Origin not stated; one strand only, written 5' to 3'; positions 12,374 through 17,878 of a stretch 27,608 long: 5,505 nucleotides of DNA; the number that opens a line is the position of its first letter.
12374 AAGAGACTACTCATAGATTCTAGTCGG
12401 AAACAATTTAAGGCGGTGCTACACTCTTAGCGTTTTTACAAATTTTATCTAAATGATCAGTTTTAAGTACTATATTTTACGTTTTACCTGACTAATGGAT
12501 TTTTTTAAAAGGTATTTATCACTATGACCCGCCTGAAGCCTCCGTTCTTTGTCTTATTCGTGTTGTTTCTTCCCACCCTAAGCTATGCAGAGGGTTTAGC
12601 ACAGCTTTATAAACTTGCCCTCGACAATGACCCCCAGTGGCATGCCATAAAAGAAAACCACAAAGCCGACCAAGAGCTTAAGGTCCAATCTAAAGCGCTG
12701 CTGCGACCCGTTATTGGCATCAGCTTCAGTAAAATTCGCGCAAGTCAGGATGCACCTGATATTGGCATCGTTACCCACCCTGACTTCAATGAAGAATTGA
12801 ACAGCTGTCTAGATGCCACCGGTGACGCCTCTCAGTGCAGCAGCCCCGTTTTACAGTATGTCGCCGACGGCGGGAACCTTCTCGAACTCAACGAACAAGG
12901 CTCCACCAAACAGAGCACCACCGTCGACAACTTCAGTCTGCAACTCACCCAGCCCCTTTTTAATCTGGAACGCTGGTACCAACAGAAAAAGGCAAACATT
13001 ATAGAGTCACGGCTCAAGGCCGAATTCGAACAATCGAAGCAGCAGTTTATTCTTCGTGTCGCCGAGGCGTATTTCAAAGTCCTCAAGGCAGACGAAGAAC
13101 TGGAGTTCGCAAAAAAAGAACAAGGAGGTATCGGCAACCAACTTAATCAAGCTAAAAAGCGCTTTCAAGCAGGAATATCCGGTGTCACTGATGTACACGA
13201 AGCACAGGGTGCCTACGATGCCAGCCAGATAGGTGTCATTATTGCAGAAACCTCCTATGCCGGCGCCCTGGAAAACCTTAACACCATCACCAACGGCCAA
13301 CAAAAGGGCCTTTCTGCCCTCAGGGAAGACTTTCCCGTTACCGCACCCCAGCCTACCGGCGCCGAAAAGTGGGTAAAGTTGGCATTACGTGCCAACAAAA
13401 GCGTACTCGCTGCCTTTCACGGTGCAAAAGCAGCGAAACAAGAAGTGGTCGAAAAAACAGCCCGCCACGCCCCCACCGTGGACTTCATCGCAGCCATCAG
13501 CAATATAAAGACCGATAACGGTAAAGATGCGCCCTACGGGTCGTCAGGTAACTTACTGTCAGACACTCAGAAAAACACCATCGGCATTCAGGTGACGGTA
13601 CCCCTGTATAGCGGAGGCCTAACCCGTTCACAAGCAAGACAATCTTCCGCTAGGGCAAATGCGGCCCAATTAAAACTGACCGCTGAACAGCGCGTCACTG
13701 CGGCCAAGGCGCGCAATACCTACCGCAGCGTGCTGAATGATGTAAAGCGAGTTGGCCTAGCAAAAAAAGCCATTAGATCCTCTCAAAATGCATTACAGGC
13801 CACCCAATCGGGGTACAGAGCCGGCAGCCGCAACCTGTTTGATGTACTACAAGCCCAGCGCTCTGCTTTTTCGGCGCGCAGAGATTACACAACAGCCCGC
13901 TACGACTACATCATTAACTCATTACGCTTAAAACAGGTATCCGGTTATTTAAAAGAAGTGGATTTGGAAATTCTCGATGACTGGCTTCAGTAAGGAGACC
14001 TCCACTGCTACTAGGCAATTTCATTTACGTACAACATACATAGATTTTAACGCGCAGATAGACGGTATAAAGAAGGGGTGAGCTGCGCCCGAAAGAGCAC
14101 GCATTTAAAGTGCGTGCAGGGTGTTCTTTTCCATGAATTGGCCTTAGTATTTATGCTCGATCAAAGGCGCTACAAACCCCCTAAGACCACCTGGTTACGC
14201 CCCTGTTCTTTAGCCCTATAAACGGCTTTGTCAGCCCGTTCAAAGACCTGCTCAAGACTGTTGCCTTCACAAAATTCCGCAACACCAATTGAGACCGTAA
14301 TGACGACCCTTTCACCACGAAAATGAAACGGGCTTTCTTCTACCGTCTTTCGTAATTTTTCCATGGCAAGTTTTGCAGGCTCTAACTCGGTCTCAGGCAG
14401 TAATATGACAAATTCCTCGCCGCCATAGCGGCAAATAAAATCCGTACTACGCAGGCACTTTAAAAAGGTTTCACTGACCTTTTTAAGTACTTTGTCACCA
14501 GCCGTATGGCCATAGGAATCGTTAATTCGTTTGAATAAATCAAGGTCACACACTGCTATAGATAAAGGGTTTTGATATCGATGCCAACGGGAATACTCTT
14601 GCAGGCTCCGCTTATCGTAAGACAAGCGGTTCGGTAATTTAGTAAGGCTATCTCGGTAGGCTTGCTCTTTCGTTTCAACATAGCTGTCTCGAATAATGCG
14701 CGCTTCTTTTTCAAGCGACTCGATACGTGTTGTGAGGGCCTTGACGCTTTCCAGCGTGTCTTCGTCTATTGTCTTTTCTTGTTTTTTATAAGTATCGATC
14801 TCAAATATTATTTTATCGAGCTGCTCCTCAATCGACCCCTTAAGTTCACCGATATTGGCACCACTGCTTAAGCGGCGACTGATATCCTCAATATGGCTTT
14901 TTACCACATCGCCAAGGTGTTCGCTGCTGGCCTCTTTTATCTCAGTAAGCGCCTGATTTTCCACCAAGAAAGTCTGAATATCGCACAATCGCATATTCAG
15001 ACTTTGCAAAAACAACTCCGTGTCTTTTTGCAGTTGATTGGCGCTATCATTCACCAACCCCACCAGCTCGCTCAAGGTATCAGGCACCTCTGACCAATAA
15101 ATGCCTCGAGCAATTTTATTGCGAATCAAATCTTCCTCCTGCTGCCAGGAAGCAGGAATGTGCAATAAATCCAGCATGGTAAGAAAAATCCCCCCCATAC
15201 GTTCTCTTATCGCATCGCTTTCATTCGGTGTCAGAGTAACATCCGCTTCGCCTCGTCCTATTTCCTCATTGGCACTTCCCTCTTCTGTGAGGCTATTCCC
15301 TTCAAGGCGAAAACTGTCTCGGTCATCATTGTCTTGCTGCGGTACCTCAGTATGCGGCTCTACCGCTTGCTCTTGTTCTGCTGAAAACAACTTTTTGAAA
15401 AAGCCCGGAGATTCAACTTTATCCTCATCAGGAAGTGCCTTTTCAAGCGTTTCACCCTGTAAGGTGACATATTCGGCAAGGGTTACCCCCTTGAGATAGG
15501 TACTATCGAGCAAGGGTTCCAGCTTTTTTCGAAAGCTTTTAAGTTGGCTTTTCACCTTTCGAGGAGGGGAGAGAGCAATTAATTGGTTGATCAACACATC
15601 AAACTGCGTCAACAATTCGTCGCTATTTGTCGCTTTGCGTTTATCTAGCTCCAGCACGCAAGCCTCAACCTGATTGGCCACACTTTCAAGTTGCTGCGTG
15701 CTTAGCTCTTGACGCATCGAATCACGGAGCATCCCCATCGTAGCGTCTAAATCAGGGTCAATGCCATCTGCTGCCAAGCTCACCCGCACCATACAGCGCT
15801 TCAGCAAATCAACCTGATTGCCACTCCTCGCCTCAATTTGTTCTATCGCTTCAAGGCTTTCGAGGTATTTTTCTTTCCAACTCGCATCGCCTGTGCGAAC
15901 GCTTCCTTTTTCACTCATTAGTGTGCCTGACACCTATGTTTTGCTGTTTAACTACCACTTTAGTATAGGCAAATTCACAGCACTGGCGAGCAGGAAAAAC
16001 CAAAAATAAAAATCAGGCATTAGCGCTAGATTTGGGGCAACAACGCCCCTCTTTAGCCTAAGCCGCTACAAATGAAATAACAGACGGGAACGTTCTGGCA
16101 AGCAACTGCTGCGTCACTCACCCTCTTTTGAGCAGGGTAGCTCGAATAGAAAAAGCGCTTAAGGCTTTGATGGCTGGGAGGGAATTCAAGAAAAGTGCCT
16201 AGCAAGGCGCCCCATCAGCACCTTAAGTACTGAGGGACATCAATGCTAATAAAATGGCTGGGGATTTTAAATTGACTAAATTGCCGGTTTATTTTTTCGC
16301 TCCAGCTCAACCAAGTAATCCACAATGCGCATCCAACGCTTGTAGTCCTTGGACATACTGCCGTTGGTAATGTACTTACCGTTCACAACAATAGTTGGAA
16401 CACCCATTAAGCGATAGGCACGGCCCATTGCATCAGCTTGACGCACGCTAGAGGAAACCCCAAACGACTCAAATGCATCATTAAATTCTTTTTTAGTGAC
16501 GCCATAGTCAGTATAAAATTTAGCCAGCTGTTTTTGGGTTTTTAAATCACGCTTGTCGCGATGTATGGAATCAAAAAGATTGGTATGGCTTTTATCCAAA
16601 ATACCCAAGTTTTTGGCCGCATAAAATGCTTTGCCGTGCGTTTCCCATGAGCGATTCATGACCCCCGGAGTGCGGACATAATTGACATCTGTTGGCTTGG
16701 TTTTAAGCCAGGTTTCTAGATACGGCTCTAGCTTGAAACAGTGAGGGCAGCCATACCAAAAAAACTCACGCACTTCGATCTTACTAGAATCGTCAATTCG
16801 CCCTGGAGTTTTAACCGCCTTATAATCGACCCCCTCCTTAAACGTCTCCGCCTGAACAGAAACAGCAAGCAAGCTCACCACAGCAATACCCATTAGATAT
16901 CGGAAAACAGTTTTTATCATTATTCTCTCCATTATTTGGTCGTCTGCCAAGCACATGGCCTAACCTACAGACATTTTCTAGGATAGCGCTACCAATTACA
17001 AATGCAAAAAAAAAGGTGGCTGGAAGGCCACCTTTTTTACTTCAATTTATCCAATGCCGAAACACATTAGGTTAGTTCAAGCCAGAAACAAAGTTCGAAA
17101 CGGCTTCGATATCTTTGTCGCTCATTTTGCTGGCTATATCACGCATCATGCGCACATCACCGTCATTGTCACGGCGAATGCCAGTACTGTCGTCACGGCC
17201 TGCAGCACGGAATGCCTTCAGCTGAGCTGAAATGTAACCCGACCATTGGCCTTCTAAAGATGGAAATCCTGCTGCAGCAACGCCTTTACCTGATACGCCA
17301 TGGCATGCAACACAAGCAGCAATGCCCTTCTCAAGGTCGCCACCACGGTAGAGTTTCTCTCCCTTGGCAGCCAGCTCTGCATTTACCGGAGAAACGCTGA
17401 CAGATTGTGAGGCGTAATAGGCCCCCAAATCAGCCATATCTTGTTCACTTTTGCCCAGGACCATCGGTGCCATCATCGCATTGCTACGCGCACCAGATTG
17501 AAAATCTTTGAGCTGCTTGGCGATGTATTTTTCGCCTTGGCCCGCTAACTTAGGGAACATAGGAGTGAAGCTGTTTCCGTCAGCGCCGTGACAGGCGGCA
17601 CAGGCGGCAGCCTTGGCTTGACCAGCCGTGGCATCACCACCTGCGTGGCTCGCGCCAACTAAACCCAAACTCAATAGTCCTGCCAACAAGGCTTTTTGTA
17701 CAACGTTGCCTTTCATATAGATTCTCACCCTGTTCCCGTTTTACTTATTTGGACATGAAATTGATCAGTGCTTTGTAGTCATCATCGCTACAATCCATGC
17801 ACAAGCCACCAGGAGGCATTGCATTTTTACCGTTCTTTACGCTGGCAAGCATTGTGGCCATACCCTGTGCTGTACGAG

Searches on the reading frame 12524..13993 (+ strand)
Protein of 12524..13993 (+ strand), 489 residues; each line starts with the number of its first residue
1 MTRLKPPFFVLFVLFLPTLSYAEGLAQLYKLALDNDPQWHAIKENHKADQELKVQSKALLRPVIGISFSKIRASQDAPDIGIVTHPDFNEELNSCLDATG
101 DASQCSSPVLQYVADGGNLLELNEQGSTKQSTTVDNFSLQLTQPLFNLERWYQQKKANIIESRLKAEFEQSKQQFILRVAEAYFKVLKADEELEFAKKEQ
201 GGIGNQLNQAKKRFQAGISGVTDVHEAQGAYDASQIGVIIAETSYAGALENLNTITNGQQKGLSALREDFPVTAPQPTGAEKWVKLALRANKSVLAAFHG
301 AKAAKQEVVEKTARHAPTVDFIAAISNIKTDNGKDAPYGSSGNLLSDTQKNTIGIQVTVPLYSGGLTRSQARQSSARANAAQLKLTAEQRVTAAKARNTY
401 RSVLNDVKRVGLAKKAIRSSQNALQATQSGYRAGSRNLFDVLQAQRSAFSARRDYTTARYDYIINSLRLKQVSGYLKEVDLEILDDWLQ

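Call 35: search_protein_families(library=pfam, proteins=[window:12524-13993:+], max_evalue=0.001)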
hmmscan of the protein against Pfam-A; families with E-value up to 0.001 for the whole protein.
window:12524-13993:+ (489 aa): 1 family
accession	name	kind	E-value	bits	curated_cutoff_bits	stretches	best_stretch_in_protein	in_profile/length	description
PF02321.23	OEP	-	2.9e-48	164.6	22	2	281-474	2-187/187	Outer membrane efflux protein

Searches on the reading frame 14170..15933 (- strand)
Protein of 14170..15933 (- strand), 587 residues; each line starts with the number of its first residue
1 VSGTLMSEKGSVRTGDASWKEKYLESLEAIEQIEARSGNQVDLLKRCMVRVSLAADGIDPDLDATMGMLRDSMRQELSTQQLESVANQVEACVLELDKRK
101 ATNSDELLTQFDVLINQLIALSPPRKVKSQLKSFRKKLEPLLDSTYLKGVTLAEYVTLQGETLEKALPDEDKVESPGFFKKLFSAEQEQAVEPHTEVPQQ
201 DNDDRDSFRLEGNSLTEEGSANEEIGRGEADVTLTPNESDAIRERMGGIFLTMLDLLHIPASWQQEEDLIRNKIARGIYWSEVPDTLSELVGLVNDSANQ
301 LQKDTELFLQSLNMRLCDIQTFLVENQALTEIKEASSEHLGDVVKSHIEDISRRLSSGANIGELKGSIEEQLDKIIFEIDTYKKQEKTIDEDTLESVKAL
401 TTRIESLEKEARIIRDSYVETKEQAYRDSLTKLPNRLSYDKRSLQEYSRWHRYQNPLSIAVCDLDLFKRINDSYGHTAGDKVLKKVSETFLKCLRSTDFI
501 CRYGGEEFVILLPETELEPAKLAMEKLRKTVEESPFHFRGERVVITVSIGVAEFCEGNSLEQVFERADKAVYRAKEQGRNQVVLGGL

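Call 35: search_protein_families(library=pfam, proteins=[window:14170-15933:-], max_evalue=0.001)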
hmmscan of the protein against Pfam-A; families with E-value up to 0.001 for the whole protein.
window:14170-15933:- (587 aa): 3 families
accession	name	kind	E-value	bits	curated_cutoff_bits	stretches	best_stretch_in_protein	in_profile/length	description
PF00990.26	GGDEF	-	2.3e-46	157.9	23.8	1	425-581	1-161/161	Diguanylate cyclase, GGDEF domain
PF20975.2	DGCcoil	-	1.8e-21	77.1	26.7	1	17-381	10-331/359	DGC-associated coil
PF24898.2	GGDEF_GdpP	-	1.9e-06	28.6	30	0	464-583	3-117/126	Cyclic-di-AMP phosphodiesterase GdpP-like, GGDEF domain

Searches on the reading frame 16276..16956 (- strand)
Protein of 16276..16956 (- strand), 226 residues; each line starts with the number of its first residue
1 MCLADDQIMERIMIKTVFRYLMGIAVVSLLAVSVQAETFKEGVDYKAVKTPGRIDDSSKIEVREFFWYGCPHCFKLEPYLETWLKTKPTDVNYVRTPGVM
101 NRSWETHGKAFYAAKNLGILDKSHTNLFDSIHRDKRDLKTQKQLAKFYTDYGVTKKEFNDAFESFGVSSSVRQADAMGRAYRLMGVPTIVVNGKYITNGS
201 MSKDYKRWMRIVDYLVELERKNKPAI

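Call 35: search_protein_families(library=pfam, proteins=[window:16276-16956:-], max_evalue=0.001)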
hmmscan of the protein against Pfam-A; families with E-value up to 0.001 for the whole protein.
window:16276-16956:- (226 aa): 3 families
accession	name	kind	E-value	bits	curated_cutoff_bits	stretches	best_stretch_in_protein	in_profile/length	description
PF01323.26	DSBA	-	2.1e-14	54.2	25.6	1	107-200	88-180/191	DSBA-like thioredoxin domain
PF13462.12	Thioredoxin_4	-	3.7e-08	34.2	23.2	1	58-208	13-162/165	Thioredoxin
PF13192.12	Thioredoxin_3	-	3.9e-05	24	24.8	0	161-202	23-66/76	Thioredoxin domain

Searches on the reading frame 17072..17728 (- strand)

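Call 35: search_protein_families(library=pfam, proteins=[window:17072-17728:-], max_evalue=0.001)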
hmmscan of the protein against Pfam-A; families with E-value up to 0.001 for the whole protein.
window:17072-17728:- (218 aa): 2 families
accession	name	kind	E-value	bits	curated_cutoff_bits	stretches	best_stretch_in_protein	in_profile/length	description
PF00034.26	Cytochrom_C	-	1.1e-21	78.3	21.3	2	121-217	2-89/90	Cytochrome c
PF13442.11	Cytochrome_CBB3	-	2e-08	34.9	27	0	40-104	11-67/68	Cytochrome C oxidase, cbb3-type, subunit III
